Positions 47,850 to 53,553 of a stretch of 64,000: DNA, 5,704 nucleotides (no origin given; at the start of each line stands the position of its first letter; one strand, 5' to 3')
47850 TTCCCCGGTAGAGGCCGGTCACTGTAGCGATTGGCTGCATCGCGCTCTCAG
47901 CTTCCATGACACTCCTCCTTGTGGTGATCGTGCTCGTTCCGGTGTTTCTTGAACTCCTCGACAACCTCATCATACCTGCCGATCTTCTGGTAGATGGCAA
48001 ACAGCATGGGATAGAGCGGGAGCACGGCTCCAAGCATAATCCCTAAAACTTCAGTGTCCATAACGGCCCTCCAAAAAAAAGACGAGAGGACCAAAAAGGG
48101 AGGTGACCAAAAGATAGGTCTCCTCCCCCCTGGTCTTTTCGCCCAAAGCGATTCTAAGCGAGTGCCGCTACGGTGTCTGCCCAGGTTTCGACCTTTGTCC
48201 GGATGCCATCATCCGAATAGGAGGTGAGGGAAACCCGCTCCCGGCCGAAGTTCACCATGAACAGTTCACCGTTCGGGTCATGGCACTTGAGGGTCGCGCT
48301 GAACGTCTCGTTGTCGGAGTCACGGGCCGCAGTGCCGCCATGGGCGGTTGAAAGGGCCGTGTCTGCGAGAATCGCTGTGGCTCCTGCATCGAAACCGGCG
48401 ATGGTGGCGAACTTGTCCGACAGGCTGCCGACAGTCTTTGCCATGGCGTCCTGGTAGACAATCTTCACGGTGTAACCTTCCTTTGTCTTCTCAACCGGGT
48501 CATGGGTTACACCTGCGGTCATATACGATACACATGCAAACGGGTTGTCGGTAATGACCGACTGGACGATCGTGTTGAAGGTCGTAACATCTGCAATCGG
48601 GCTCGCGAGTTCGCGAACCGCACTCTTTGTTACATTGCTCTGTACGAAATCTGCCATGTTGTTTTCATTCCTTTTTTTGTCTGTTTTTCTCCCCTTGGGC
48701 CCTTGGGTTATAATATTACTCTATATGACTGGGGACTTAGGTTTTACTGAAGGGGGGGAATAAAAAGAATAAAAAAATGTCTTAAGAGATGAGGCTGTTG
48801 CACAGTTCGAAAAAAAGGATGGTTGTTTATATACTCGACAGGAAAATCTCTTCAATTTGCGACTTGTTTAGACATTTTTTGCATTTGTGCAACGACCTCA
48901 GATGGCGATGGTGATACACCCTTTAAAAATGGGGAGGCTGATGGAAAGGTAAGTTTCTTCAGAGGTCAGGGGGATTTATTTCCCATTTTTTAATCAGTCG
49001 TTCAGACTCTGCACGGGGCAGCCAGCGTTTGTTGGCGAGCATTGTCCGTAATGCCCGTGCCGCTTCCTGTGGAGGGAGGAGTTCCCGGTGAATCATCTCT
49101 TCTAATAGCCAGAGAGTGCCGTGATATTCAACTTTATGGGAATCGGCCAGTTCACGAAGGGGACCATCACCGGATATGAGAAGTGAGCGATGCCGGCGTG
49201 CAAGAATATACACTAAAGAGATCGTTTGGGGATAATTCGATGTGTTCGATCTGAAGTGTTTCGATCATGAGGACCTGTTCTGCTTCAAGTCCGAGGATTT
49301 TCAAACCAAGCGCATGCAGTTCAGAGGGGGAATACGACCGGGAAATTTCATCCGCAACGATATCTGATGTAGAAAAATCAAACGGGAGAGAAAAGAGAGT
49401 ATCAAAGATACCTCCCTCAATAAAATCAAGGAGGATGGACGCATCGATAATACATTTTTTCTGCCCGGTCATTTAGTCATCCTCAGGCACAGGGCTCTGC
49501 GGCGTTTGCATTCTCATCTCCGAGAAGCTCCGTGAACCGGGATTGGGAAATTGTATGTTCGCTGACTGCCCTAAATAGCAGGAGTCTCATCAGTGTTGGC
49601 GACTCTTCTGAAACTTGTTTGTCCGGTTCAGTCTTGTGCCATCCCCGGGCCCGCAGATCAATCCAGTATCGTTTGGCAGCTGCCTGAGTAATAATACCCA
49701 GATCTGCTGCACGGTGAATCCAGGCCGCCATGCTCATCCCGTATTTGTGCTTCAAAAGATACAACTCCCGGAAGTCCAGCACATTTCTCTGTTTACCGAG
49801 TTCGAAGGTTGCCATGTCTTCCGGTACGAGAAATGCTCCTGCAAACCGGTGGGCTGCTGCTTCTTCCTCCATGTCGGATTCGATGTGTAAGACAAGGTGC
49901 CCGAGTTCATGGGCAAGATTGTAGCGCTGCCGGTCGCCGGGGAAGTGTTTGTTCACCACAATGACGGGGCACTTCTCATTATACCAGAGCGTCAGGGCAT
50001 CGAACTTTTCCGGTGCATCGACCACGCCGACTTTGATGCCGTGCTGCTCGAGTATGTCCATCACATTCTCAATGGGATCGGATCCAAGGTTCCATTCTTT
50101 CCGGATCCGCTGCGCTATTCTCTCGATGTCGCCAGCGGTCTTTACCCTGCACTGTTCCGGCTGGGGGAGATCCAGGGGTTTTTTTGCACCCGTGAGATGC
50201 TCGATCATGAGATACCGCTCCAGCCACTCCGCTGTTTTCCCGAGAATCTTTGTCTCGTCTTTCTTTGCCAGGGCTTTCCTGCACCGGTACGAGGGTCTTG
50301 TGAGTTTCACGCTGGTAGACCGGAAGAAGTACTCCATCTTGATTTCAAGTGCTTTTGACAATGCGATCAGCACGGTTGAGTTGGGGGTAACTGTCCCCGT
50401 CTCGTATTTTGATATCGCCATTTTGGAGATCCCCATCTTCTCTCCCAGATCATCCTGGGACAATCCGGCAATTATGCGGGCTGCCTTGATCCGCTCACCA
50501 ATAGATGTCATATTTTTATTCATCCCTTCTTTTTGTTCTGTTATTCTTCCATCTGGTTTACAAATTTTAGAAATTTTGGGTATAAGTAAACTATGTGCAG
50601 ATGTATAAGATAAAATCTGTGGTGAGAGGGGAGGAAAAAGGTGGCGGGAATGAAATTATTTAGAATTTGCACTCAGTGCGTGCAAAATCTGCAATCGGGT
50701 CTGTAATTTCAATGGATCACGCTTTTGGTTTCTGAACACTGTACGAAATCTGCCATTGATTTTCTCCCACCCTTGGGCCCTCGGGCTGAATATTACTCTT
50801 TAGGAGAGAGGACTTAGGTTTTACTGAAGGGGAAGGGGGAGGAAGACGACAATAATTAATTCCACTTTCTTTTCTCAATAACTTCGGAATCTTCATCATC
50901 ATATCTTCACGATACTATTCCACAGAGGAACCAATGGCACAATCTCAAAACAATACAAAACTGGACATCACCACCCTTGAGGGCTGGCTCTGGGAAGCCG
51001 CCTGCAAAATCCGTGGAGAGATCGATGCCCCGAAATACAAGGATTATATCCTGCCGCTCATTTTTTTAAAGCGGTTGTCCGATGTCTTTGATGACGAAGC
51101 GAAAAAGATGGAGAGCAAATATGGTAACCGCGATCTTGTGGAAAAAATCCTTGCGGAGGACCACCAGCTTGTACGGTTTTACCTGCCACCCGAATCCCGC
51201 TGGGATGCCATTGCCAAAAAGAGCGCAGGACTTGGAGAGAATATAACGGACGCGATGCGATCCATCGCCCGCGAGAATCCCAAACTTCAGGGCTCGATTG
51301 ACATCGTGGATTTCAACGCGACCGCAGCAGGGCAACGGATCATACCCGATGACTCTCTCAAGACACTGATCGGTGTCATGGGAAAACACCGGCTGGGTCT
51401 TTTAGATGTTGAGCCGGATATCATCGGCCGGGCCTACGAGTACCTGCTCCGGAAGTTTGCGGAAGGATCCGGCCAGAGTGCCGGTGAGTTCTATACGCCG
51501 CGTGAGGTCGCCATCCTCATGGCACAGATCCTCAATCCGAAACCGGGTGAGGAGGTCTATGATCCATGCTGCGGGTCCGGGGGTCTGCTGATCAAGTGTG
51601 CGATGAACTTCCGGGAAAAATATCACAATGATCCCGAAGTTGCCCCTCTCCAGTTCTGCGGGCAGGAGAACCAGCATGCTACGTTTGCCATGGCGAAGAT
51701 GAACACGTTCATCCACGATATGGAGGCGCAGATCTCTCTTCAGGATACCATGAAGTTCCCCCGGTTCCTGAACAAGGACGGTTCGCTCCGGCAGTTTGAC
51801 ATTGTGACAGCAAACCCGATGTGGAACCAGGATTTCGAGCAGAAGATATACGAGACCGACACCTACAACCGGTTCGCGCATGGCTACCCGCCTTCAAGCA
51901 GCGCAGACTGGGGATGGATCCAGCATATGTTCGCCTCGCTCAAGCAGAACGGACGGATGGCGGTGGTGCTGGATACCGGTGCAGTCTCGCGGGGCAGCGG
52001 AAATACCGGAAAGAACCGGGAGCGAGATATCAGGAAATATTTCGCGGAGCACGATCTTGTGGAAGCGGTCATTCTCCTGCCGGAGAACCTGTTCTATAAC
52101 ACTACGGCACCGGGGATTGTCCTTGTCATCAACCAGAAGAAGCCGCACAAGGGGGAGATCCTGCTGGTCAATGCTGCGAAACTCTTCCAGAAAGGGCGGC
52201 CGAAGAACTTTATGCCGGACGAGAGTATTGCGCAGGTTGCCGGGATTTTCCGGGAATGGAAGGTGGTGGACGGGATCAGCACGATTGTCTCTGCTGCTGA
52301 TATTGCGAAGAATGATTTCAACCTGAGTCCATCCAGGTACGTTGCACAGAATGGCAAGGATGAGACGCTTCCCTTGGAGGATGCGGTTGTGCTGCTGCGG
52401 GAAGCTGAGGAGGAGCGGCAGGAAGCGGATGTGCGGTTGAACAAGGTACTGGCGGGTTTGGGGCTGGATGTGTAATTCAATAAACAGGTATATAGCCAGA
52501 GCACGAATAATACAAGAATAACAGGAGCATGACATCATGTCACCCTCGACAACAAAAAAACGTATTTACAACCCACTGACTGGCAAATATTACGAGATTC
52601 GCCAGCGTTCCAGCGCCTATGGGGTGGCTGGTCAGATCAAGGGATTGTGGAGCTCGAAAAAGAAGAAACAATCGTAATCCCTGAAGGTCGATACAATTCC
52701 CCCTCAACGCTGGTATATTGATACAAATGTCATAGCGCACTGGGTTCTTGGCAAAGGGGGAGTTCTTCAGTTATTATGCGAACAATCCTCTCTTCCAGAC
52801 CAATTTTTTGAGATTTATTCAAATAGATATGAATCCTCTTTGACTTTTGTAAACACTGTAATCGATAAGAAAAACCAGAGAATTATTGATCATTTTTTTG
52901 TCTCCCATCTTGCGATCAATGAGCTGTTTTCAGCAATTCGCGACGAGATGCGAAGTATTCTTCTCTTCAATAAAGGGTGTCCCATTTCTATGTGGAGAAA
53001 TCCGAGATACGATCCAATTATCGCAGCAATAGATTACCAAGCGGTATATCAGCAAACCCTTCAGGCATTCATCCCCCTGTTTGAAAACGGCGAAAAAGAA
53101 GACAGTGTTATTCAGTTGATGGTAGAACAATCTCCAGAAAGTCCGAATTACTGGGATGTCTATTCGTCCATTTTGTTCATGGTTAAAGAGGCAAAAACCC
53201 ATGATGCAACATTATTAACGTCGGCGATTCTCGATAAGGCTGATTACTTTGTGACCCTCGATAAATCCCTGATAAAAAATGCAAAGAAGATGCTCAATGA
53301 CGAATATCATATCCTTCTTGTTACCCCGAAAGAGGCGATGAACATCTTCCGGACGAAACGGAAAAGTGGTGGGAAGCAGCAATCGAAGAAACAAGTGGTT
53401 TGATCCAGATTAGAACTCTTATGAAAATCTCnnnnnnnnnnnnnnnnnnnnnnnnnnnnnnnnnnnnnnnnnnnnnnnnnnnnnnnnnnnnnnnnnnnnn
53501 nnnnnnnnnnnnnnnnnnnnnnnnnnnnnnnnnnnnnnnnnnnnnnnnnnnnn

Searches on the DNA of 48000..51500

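Call 42: search_rna_families(source=window, start=48000, end=51500, threshold=evalue, max_evalue=1)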
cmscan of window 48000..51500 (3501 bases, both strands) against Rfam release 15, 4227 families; matches with E-value up to 1: 0.
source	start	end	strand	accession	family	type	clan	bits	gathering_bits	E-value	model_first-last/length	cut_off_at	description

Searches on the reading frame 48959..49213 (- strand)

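Call 6: search_protein_families(library=pfam, proteins=[window:48959-49213:-], max_evalue=0.01)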
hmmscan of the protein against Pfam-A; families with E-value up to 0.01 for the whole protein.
window:48959-49213:- (84 aa): 1 family
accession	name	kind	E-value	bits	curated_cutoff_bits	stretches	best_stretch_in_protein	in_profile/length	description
PF11848.13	DUF3368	-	0.0072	16.6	27.3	1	31-77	2-46/46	Domain of unknown function (DUF3368)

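Call 7: search_protein_families(library=ncbifam, proteins=[window:48959-49213:-], max_evalue=0.01)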
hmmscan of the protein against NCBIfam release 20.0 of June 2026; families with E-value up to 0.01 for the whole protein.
window:48959-49213:- (84 aa): 0 families

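Call 32: search_protein_families(library=padloc, proteins=[window:48959-49213:-], max_evalue=0.001)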
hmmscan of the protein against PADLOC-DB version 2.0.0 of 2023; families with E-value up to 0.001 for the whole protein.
window:48959-49213:- (84 aa): 0 families

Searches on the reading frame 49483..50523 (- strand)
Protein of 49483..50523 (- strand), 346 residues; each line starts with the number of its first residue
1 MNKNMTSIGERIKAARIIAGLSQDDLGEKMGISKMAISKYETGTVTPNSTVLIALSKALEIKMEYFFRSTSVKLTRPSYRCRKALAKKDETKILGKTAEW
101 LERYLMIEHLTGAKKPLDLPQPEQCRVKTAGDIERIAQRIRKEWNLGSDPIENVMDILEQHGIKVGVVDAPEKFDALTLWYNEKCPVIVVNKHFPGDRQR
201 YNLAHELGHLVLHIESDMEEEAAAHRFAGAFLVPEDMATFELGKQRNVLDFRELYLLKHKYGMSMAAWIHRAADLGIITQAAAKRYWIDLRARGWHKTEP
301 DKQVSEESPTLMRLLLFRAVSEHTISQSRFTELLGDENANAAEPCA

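Call 6: search_protein_families(library=pfam, proteins=[window:49483-50523:-], max_evalue=0.01)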
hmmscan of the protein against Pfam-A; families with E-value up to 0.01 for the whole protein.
window:49483-50523:- (346 aa): 6 families
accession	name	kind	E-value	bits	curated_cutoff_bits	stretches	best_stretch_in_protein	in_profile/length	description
PF01381.28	HTH_3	-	3.6e-14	53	23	1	12-66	1-55/55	Helix-turn-helix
PF06114.19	Peptidase_M78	-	1.4e-13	51.1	22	1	159-271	2-121/123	IrrE N-terminal-like domain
PF12844.13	HTH_19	-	5.3e-10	39.5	30.2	1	9-68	1-60/64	Helix-turn-helix domain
PF13560.12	HTH_31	-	5.5e-08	33.4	27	1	8-60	2-55/64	Helix-turn-helix domain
PF13443.12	HTH_26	-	0.0016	19.1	22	1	19-64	9-55/63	Cro/C1-type HTH DNA-binding domain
PF15731.11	MqsA_antitoxin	-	0.0078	16.8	30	0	9-57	71-118/131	Antitoxin component of bacterial toxin-antitoxin system, MqsA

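Call 7: search_protein_families(library=ncbifam, proteins=[window:49483-50523:-], max_evalue=0.01)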
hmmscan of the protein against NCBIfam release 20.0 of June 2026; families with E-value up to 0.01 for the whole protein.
window:49483-50523:- (346 aa): 14 families
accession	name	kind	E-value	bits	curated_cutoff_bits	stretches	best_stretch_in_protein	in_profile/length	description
NF052239.1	antitox_spr1629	equivalog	1.3e-44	152.8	335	1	8-331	3-350/377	spr1629 family repressor/antitoxin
NF041951.1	phage_RstR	subfamily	1.5e-11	44.5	80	1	7-70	2-65/108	RstR family transcriptional repressor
NF047948.1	male_kill_WMK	equivalog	3.4e-09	36.6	300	1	5-67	160-222/300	WO male-killing family protein Wmk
TIGR00270.2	TIGR00270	equivalog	7.1e-09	35.7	110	1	9-63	77-131/159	multiprotein bridging factor aMBF1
TIGR03070.1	couple_hipB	subfamily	8.5e-08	32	71.65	1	7-62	2-57/58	type II toxin-antitoxin system Y4mF family antitoxin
TIGR03830.1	CxxCG_CxxCG_HTH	subfamily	2.2e-07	30.7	61.8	1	4-51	62-109/127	type II TA system antitoxin MqsA family protein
NF007257.0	PRK09706.1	subfamily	3.4e-07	30.2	101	1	6-63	4-61/135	transcriptional repressor DicA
NF007408.0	PRK09943.1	equivalog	5.3e-06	26.1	211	1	1-69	1-69/185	HTH-type transcriptional regulator PuuR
NF006015.0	PRK08154.1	subfamily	8.6e-06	25.1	204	1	4-92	27-114/314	anaerobic benzoate catabolism transcriptional regulator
NF003162.0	PRK04140.1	equivalog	4.4e-05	22.7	263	1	9-63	128-182/317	transcriptional regulator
NF041575.1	antitoxPezA_Strep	equivalog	0.0017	18.3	290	1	8-53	2-46/158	type II toxin-antitoxin system antitoxin PezA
NF038139.1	Reg_Aceta_RamB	equivalog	0.0019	16.9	700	0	7-74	2-69/465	acetate metabolism transcriptional regulator RamB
NF007271.0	PRK09726.1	equivalog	0.0031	17.4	79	1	9-63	14-68/88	type II toxin-antitoxin system antitoxin HipB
NF046032.1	TransRegSlrRBacil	equivalog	0.0068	16.5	250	0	8-70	2-65/149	HTH-type transcriptional regulator SlrR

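Call 32: search_protein_families(library=padloc, proteins=[window:49483-50523:-], max_evalue=0.001)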
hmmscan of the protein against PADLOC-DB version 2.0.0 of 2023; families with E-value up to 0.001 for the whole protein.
window:49483-50523:- (346 aa): 20 families
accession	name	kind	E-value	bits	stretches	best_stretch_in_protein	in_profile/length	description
PDLC03951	RmrA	-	1.3e-57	193.6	1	9-339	10-350/400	-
PDLC03947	RmrA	-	4.6e-57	191.6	1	2-313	6-329/383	-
PDLC03952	RmrA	-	1.1e-56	190.4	1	7-329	22-359/395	-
PDLC03948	RmrA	-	2.8e-55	185.8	1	9-334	10-349/397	-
PDLC03949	RmrA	-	3.4e-55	185.4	1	10-332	5-320/363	-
PDLC03954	RmrA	-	9.6e-54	180.7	1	8-330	11-346/380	-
PDLC03953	RmrA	-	6.8e-53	178.2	1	5-327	3-334/373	-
PDLC03944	RmrA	-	5.3e-51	171.9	1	5-337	4-346/384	-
PDLC03943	RmrA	-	1.7e-46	157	1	9-328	4-326/370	-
PDLC03956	RmrA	-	2.2e-45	153.4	1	11-328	12-340/399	-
PDLC03945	RmrA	-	5.3e-45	152.3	1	8-330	3-349/394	-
PDLC03955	RmrA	-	2.6e-43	146.7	1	10-314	23-327/371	-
PDLC03946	RmrA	-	4.5e-42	142.1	1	10-317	5-308/357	-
PDLC03950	RmrA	-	1.1e-30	104.9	1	10-315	5-318/369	-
PDLC04141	capP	-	4.6e-16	57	1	131-276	3-154/242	capP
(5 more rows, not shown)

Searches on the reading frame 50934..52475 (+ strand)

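Call 6: search_protein_families(library=pfam, proteins=[window:50934-52475:+], max_evalue=0.01)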
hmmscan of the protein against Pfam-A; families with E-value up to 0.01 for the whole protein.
window:50934-52475:+ (513 aa): 3 families
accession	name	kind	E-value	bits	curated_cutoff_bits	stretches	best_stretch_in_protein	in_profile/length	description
PF02384.22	N6_Mtase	-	4.7e-90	302.5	20.4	1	161-476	3-309/311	N-6 DNA Methylase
PF12161.14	HsdM_N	-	2.5e-26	93.3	24.5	1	17-146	3-132/135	HsdM N-terminal domain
PF01170.24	UPF0020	-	9.6e-07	29.1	22.3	1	192-335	16-168/197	RMKL-like, methyltransferase domain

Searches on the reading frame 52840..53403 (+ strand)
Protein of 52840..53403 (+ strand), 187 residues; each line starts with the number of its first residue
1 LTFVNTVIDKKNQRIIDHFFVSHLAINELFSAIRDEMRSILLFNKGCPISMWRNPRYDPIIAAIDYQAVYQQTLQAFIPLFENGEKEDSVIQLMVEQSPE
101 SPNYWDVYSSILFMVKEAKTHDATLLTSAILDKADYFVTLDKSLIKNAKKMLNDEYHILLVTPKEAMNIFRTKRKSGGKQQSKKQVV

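Call 6: search_protein_families(library=pfam, proteins=[window:52840-53403:+], max_evalue=0.01)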
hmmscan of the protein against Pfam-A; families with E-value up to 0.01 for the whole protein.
window:52840-53403:+ (187 aa): 0 families

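Call 32: search_protein_families(library=padloc, proteins=[window:52840-53403:+], max_evalue=0.001)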
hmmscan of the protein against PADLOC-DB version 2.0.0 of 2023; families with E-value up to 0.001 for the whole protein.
window:52840-53403:+ (187 aa): 1 family
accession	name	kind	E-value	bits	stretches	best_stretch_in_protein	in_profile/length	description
PDLC04421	PDC-M11A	-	0.00067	16.5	1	95-155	73-131/486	-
